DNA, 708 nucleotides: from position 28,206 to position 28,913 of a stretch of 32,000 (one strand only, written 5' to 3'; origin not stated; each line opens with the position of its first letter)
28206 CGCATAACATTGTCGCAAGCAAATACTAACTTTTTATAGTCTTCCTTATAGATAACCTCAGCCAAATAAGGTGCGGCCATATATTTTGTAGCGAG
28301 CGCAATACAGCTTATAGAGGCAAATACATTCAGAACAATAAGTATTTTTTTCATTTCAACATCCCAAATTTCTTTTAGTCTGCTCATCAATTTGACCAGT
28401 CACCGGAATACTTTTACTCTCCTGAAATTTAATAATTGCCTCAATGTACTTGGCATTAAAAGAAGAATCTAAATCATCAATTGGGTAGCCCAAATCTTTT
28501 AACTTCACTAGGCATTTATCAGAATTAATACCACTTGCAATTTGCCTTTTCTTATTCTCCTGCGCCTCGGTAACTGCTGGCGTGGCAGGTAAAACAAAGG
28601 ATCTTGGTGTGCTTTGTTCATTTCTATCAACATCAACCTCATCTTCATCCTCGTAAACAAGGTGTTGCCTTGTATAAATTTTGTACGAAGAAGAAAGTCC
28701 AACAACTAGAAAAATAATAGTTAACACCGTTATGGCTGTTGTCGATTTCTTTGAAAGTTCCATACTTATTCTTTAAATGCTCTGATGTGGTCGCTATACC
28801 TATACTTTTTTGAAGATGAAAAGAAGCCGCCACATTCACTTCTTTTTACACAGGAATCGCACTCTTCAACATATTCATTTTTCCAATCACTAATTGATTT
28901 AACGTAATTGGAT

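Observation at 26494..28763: Four envelope genes, including a di-haem MauG/CCP-like enzyme, are translationally coupled to the hxs genes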

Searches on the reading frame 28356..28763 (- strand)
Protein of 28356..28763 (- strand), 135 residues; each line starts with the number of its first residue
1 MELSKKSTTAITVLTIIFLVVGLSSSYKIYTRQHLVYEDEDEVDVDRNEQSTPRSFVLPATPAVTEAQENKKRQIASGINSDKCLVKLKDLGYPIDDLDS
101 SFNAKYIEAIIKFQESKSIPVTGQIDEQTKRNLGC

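Call 3: search_protein_families(library=pfam, proteins=[window:28356-28763:-], max_evalue=0.01)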
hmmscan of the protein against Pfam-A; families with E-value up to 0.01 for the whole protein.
window:28356-28763:- (135 aa): 1 family
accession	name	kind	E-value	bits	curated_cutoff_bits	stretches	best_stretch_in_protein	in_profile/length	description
PF01471.23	PG_binding_1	-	4.1e-07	30.5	23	1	87-131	11-55/57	Putative peptidoglycan binding domain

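Call 4: search_protein_families(library=ncbifam, proteins=[window:28356-28763:-], max_evalue=0.01)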
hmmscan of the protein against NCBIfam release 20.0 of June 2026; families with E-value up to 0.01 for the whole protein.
window:28356-28763:- (135 aa): 2 families
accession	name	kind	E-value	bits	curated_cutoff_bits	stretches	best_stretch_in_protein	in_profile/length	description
TIGR02869.1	spore_SleB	equivalog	1.3e-06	28.4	236.5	1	78-134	13-69/201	spore cortex-lytic enzyme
NF052377.1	lmo1851_S41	exception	0.00026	19.8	725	1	63-132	377-444/468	lmo1851 family serine protease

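Call 60: search_protein_families(library=padloc, proteins=[window:28356-28763:-], max_evalue=0.001)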
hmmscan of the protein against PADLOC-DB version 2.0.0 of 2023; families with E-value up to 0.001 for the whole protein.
window:28356-28763:- (135 aa): 0 families

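Call 80: find_homologous_proteins(query=window:28356-28763:-, max_evalue=0.001)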
Query window:28356-28763:- (135 aa): 54 proteins with E <= 0.001 among 65 candidates.
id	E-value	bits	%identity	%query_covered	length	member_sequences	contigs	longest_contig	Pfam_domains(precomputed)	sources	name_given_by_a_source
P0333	9.1e-80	282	99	100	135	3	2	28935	PF01471.24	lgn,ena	-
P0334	4.2e-67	242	81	100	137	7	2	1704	PF01471.24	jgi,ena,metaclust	metaclust:\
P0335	4.4e-63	229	77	100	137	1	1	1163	PF01471.24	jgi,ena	-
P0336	1.2e-62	227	77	100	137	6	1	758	PF01471.24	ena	-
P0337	8.2e-62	225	76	99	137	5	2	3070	PF01471.24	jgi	jgi:Putative peptidoglycan binding domain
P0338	2.8e-61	223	77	100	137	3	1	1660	PF01471.24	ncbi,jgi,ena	jgi:hypothetical protein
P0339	1.2e-42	163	63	96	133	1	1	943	PF01471.24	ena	-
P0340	2.9e-42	161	65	90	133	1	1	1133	PF01471.24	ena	-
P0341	5.1e-42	161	62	96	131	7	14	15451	PF01471.24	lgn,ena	-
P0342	9.8e-39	150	55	97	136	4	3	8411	PF01471.24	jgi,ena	-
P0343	2.0e-38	149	57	100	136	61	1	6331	PF01471.24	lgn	-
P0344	2.0e-38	149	55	100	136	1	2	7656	PF01471.24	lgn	-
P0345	3.7e-38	148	57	100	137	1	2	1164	PF01471.24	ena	-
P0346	4.2e-38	148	55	100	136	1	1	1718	PF01471.24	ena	-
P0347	5.4e-38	148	58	93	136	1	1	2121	PF01471.24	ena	-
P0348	7.9e-38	147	55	100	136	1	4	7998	PF01471.24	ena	-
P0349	1.2e-37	147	57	100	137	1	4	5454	PF01471.24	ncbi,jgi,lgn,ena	jgi:hypothetical protein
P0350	1.3e-37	146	56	97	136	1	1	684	PF01471.24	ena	-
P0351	1.6e-37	146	54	100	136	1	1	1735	PF01471.24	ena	-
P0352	1.8e-37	146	55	97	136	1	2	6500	PF01471.24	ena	-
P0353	2.5e-37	145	55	97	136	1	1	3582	PF01471.24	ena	-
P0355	3.5e-37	145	55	97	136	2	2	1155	PF01471.24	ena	-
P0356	4.4e-37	145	55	100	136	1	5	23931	PF01471.24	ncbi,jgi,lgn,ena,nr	ncbi:MAG: hypothetical protein B7X60_01445 [Polynucleobacter sp. 39-45-136]|jgi:hypothetical protein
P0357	4.9e-37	145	55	97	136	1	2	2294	PF01471.24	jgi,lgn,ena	-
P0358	5.9e-37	144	54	100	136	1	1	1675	PF01471.24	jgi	-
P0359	6.6e-37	144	55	97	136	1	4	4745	PF01471.24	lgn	-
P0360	7.4e-37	144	54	100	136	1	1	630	PF01471.24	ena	-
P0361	2.4e-36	142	54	97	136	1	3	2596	PF01471.24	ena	-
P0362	2.5e-36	142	55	97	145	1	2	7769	PF01471.24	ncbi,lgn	-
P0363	2.6e-36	142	53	100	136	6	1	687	PF01471.24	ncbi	-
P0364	2.7e-36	142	56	97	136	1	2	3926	PF01471.24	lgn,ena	-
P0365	3.1e-36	142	54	100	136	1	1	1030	PF01471.24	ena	-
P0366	9.1e-36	140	52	100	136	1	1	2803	PF01471.24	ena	-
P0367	1.2e-35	140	52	100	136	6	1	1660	PF01471.24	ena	-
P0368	1.6e-35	140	51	100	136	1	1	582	PF01471.24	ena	-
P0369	2.0e-35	139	54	99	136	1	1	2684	PF01471.24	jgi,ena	jgi:hypothetical protein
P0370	3.9e-35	138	54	100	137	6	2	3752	PF01471.24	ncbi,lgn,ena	-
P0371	4.4e-35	138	51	100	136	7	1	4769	PF01471.24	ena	-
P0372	1.0e-34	137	55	99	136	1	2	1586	PF01471.24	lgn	-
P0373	2.7e-33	132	51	99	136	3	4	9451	PF01471.24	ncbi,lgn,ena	-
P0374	3.5e-32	129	52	96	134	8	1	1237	PF01471.24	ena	-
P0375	7.0e-32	128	52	96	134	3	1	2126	PF01471.24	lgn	-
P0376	1.2e-31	127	63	70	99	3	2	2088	PF01471.24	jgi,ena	jgi:hypothetical protein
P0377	2.9e-31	126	62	70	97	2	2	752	PF01471.24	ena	-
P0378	1.1e-30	124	63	70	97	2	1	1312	PF01471.24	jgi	jgi:hypothetical protein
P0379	3.7e-30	122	49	100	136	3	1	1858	PF01471.24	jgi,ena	-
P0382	9.8e-17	79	50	70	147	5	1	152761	PF01471.24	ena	-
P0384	4.8e-16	77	38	99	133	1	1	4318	PF01471.24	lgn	-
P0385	2.0e-15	75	47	67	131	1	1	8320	PF01471.24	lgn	-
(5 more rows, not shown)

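Call 81: find_encoding_contigs(protein=P0356, flank=7000, max_places=2)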
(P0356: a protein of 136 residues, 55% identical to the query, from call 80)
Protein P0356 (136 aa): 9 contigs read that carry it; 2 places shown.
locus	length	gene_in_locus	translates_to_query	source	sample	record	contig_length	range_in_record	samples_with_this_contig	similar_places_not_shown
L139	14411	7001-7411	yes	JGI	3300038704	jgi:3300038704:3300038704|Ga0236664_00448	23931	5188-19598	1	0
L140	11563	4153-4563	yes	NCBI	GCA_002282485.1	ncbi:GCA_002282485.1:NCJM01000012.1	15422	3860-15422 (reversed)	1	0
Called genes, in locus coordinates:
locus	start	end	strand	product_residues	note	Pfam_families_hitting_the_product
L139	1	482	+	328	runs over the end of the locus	PF01965:DJ-1_PfpI, PF00165:HTH_AraC, PF12833:HTH_18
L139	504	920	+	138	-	PF22636:FlK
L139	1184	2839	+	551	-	PF00004:AAA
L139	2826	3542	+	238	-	PF02230:Abhydrolase_2 (faint)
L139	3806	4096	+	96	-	-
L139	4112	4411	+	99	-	PF27806:HxsD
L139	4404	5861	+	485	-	PF04055:Radical_SAM, PF13353:Fer4_12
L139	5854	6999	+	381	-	PF04055:Radical_SAM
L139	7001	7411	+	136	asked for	PF01471:PG_binding_1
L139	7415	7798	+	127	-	PF27798:His-Xaa-Ser_sys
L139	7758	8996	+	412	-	PF03150:CCP_MauG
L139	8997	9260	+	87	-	-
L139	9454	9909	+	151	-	-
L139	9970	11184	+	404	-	PF00589:Phage_integrase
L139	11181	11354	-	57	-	-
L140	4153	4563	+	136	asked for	PF01471:PG_binding_1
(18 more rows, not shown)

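Call 82: find_encoding_contigs(protein=P0382, flank=7000, max_places=2)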
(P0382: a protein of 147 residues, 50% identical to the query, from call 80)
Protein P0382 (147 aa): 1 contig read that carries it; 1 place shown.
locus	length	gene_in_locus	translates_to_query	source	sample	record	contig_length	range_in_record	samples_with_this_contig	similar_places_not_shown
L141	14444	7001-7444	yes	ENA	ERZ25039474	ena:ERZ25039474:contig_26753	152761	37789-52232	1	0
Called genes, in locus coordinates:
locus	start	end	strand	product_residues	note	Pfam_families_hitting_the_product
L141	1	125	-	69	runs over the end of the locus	-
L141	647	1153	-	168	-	PF00589:Phage_integrase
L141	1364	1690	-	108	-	PF18818:MPTase-PolyVal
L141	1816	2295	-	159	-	PF08401:ArdcN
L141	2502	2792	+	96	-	-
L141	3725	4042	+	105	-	-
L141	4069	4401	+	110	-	PF27806:HxsD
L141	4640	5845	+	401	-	PF04055:Radical_SAM, PF13353:Fer4_12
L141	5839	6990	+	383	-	PF04055:Radical_SAM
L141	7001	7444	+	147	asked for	PF01471:PG_binding_1 (weak)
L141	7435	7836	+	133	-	PF27798:His-Xaa-Ser_sys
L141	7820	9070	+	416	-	PF03150:CCP_MauG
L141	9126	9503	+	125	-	PF27798:His-Xaa-Ser_sys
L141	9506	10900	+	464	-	PF00034:Cytochrom_C (faint), PF03150:CCP_MauG, PF21419:RoxA-like_Cyt-c (weak)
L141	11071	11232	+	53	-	-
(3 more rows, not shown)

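Call 83: find_encoding_contigs(protein=P0341, flank=7000, max_places=2)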
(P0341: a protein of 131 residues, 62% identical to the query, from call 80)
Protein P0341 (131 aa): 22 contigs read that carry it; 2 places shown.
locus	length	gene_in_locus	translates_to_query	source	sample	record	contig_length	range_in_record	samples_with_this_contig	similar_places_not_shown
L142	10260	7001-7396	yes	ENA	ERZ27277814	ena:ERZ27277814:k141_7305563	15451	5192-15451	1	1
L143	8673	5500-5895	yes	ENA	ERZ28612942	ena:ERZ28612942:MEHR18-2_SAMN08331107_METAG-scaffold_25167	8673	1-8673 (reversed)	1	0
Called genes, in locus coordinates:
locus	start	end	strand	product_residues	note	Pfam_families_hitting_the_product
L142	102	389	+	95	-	-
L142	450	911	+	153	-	-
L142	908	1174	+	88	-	-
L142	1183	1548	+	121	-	-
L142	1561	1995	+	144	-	-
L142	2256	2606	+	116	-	-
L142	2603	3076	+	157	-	-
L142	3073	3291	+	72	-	-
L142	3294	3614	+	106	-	-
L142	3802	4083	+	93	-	-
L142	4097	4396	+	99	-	PF27806:HxsD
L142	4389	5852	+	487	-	PF04055:Radical_SAM, PF13353:Fer4_12 (weak)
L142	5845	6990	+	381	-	PF04055:Radical_SAM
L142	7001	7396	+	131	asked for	PF01471:PG_binding_1 (weak)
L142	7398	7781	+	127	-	PF27798:His-Xaa-Ser_sys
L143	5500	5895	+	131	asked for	PF01471:PG_binding_1 (weak)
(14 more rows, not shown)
